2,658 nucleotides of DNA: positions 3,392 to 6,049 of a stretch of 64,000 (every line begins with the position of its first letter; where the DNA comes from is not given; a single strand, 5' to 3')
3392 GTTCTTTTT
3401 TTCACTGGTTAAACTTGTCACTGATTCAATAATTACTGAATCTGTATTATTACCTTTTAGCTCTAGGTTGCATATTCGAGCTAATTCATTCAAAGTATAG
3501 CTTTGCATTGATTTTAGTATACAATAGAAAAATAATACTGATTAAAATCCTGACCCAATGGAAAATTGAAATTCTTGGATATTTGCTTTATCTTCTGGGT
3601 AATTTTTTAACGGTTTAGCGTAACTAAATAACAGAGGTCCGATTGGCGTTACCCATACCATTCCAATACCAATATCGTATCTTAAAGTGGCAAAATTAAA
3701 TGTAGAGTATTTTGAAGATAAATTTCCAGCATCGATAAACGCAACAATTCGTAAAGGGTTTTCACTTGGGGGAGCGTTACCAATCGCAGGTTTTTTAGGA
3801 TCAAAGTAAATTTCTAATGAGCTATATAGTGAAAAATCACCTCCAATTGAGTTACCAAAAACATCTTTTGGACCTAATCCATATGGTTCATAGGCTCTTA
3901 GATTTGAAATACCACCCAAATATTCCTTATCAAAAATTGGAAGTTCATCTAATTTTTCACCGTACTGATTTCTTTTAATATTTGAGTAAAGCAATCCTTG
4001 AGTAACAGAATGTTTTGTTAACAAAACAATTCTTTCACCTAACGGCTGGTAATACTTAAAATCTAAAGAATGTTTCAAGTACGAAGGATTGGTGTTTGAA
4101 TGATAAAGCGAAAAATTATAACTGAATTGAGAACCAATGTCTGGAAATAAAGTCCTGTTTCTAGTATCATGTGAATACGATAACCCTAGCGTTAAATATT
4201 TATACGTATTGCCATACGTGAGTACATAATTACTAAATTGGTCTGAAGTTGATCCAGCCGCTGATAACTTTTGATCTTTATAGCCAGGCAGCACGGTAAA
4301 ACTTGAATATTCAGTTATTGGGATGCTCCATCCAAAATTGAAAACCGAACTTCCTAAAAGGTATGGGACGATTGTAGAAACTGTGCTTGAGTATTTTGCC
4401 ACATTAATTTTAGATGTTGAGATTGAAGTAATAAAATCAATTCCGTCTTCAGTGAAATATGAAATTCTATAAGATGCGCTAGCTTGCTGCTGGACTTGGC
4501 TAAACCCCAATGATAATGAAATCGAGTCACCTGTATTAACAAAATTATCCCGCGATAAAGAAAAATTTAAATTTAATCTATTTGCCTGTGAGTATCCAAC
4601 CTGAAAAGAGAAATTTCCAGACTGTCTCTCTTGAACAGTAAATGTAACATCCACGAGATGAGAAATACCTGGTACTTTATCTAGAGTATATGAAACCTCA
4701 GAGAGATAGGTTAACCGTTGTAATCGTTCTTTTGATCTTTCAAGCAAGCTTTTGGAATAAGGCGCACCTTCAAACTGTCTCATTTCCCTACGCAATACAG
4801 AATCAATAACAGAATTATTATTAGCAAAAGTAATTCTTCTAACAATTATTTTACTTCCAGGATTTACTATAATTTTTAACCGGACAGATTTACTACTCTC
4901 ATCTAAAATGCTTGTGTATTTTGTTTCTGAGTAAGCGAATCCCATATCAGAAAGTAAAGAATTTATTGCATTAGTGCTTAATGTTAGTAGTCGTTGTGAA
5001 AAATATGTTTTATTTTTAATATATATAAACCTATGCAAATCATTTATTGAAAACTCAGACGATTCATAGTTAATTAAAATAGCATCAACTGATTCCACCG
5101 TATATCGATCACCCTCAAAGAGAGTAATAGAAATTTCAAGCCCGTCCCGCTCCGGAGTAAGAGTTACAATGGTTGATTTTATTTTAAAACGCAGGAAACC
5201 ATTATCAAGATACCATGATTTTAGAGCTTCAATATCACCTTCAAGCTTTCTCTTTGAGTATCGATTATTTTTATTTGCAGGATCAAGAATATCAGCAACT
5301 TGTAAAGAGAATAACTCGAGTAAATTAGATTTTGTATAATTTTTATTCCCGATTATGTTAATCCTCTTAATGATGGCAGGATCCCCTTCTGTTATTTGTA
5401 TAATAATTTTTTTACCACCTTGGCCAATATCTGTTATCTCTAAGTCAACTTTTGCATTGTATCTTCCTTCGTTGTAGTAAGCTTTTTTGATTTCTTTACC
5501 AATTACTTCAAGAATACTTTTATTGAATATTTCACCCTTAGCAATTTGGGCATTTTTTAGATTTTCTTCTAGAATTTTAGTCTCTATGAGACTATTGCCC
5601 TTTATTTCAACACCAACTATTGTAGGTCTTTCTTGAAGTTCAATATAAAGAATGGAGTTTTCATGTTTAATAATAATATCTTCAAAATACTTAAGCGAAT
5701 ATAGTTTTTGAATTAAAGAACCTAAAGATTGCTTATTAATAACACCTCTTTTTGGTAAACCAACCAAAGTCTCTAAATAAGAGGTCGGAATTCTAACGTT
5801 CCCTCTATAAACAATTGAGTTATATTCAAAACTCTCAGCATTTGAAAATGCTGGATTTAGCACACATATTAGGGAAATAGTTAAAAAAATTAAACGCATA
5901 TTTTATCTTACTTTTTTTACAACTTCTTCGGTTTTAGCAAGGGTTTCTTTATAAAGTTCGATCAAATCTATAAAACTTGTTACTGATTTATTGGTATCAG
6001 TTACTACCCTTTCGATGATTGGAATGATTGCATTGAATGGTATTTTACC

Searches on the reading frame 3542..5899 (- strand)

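Call 22: search_protein_families(library=pfam, proteins=[window:3542-5899:-], max_evalue=0.00001)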
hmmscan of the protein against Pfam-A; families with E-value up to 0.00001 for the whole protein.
window:3542-5899:- (785 aa): 2 families
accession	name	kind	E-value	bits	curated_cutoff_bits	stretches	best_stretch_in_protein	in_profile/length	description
PF01103.29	Omp85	-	9.9e-48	163.7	24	1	452-785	1-325/325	Omp85 superfamily domain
PF07244.20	POTRA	-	2.1e-43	147.3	21.3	3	176-263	2-79/79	Surface antigen variable number repeat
